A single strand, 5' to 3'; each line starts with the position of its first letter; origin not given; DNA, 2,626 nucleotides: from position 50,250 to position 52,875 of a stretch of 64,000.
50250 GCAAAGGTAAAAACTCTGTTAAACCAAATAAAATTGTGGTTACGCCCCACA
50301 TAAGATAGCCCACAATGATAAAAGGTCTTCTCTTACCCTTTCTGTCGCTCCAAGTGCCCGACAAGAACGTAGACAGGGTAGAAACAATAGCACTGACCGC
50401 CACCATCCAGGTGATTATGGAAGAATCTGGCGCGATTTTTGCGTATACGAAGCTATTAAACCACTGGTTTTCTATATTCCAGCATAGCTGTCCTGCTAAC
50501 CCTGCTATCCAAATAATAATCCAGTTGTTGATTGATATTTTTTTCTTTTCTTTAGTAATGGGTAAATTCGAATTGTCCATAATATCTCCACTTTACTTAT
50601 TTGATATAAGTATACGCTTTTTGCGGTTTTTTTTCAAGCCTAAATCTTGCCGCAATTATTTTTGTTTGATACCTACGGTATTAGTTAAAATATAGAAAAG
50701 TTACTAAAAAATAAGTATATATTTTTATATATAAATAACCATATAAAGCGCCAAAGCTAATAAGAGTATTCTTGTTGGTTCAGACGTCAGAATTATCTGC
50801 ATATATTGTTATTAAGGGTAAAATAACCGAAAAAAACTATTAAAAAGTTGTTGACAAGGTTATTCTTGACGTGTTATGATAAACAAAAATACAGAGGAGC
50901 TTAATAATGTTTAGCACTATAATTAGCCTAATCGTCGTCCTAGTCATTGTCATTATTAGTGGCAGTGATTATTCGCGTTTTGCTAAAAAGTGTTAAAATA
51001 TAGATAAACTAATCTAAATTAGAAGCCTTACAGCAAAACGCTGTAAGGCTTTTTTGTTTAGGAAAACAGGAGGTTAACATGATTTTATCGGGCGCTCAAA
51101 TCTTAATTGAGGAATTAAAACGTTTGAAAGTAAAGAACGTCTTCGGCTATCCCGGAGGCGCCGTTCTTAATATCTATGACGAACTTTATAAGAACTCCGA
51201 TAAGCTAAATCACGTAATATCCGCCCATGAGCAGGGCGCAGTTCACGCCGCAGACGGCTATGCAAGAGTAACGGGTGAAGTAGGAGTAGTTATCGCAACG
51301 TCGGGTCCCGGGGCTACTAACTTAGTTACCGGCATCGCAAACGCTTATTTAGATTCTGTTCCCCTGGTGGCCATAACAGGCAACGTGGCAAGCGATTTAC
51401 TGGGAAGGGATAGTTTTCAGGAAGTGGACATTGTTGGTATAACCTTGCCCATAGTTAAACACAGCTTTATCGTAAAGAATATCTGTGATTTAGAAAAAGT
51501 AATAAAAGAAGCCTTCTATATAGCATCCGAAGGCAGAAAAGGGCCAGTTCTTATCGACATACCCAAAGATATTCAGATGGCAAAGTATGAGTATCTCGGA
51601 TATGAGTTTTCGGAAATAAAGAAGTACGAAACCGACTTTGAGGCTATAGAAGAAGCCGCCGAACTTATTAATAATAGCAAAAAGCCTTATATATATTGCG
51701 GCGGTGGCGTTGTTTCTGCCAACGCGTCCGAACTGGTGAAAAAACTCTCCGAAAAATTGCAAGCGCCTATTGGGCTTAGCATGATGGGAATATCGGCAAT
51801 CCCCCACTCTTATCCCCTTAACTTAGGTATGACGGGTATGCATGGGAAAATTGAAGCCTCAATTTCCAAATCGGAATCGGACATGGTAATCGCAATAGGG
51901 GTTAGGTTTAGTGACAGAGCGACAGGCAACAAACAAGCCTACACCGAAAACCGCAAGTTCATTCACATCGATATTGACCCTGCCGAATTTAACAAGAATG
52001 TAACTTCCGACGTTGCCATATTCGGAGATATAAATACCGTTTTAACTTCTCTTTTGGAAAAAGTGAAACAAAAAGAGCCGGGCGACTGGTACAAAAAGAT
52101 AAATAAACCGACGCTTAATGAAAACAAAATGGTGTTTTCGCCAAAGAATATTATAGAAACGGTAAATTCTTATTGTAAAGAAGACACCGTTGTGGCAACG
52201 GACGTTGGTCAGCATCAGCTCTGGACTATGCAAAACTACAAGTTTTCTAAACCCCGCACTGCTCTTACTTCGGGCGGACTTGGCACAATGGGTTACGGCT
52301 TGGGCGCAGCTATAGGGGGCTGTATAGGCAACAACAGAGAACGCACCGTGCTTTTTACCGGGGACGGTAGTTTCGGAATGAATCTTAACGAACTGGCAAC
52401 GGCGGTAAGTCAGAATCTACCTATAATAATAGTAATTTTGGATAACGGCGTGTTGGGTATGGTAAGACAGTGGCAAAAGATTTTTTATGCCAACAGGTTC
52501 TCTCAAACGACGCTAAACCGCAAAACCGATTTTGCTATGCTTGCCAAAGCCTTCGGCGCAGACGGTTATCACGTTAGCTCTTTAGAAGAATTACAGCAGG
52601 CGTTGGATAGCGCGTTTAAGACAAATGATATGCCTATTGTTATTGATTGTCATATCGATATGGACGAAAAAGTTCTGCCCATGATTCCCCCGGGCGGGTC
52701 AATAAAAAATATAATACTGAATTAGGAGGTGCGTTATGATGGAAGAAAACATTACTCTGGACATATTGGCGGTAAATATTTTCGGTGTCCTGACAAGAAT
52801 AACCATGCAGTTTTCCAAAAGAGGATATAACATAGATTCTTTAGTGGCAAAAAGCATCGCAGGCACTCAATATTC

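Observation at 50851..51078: Ile/Val/Leu-rich leader peptide with terminator and complementary antiterminator upstream of ilvB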

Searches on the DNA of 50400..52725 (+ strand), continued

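Call 72: search_with_rna_model(model_id=R1, sources=[window, L001, L002, L003, L004, L005, L006, L007, L008, L009, L010, L012, L024, L027, L028, L031, L037, L038, L040, L044, L054, L057, L059, L064, L067, L069, L074, L083, L084, L085, L086, L087, L088, L089, L091], max_evalue=0.0001, make_alignment=true)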
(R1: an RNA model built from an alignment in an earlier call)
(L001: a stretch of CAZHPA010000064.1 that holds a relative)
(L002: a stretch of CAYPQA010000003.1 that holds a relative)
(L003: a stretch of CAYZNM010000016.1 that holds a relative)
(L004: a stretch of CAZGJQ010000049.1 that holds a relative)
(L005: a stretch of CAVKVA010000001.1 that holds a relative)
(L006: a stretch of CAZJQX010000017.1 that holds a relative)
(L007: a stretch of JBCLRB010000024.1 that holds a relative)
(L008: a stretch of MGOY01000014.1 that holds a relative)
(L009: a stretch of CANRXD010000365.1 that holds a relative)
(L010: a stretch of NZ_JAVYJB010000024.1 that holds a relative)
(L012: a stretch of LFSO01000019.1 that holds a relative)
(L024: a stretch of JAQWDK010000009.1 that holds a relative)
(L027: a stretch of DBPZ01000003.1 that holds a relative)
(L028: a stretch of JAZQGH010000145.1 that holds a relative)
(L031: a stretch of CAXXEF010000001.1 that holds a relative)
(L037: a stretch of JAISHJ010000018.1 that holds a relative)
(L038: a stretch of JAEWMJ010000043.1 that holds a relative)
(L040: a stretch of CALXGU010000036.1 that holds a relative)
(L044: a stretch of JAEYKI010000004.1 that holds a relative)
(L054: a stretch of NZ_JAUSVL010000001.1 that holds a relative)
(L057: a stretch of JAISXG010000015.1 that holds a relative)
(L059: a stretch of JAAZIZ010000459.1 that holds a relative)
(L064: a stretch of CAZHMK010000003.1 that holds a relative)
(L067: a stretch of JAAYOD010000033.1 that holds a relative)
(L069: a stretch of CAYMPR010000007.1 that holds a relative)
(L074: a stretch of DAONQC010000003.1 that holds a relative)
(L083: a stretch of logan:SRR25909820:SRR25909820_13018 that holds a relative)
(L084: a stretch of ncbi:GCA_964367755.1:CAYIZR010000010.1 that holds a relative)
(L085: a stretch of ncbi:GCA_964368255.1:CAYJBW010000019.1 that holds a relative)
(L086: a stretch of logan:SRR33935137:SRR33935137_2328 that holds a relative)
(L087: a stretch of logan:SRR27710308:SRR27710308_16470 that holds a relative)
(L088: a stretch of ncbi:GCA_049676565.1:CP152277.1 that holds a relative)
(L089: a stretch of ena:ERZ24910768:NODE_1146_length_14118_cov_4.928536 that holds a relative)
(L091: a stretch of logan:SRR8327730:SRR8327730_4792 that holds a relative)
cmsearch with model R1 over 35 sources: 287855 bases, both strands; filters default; matches with E-value up to 0.0001: 32.
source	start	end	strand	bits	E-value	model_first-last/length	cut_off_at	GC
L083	2360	2482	+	116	8.2e-23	1-123/123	no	0.31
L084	2362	2484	+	114.6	1.7e-22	1-123/123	no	0.29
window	50937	51060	+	113.8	2.6e-22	1-123/123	no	0.31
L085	2361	2485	+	104.7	2.5e-20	1-123/123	no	0.33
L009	164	305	+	100.4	2.1e-19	1-123/123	no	0.4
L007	2697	2839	+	98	7.1e-19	1-123/123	no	0.38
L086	2343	2471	+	96.5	1.5e-18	1-123/123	no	0.29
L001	1433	1557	+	95.3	2.8e-18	1-123/123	no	0.27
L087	954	1094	+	94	5.5e-18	1-123/123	no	0.29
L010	2759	2897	+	93.5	7e-18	1-123/123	no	0.41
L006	2849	2966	+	87.3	1.6e-16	1-123/123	no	0.41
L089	309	446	+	86.8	2e-16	1-123/123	no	0.35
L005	2851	2967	+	85.5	3.9e-16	1-123/123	no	0.41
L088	1365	1491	+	83.4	1.1e-15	1-123/123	no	0.28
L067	2850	2974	+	80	6.1e-15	1-123/123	no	0.37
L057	2772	2896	+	79.8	6.9e-15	1-123/123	no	0.44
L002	2864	2983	+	75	7.6e-14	1-123/123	no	0.41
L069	2861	2982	+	69.9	1e-12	1-123/123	no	0.37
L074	2820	2938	+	69.2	1.4e-12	1-123/123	no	0.37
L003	2868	2984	+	55.9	1.1e-09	1-123/123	no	0.43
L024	2773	2929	+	52.1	7.8e-09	1-123/123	no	0.39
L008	2852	2973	+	48.9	3.9e-08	1-123/123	no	0.3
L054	2834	2964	+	48.1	5.7e-08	1-123/123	no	0.5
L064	2835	2976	+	47.1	9.7e-08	1-123/123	no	0.32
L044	2823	2958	+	45.5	2.2e-07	1-123/123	no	0.46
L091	1340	1474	+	45.2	2.5e-07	1-123/123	no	0.32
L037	2866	2988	+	42.8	8.2e-07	1-123/123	no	0.34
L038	2818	2941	+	42.7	9e-07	1-123/123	no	0.44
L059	243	370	+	36.3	2.2e-05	1-123/123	no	0.51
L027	2658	2792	+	34.1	6.8e-05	1-123/123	no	0.45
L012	2766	2943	+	33.9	7.2e-05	1-123/123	no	0.32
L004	2783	2960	+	33.7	8.3e-05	1-123/123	no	0.4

Alignment A4: 32 matches aligned to the model, 194 columns, each read 5' to 3' on its own strand. Consensus structure (alignment columns), stored with it:
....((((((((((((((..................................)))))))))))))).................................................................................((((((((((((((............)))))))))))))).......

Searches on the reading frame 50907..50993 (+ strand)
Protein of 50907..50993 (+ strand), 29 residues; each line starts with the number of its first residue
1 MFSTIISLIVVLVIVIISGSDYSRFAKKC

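Call 60: search_protein_families(library=ncbifam, proteins=[window:50907-50993:+], max_evalue=10)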
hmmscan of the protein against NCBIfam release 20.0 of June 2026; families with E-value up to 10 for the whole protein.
seq(29 aa): 1 family
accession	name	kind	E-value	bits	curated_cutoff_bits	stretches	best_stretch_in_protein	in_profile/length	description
NF007744.0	PRK10424.1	equivalog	3.9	7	59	1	5-17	7-19/32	ilv operon leader peptide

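Call 61: search_protein_families(library=pfam, proteins=[window:50907-50993:+], max_evalue=10)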
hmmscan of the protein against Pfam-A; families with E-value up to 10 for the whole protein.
seq(29 aa): 1 family
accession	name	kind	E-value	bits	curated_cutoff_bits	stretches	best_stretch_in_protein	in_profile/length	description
PF18160.6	SLATT_5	-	0.17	11.7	29.5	1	2-28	68-94/192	SMODS and SLOG-associating 2TM effector domain family 5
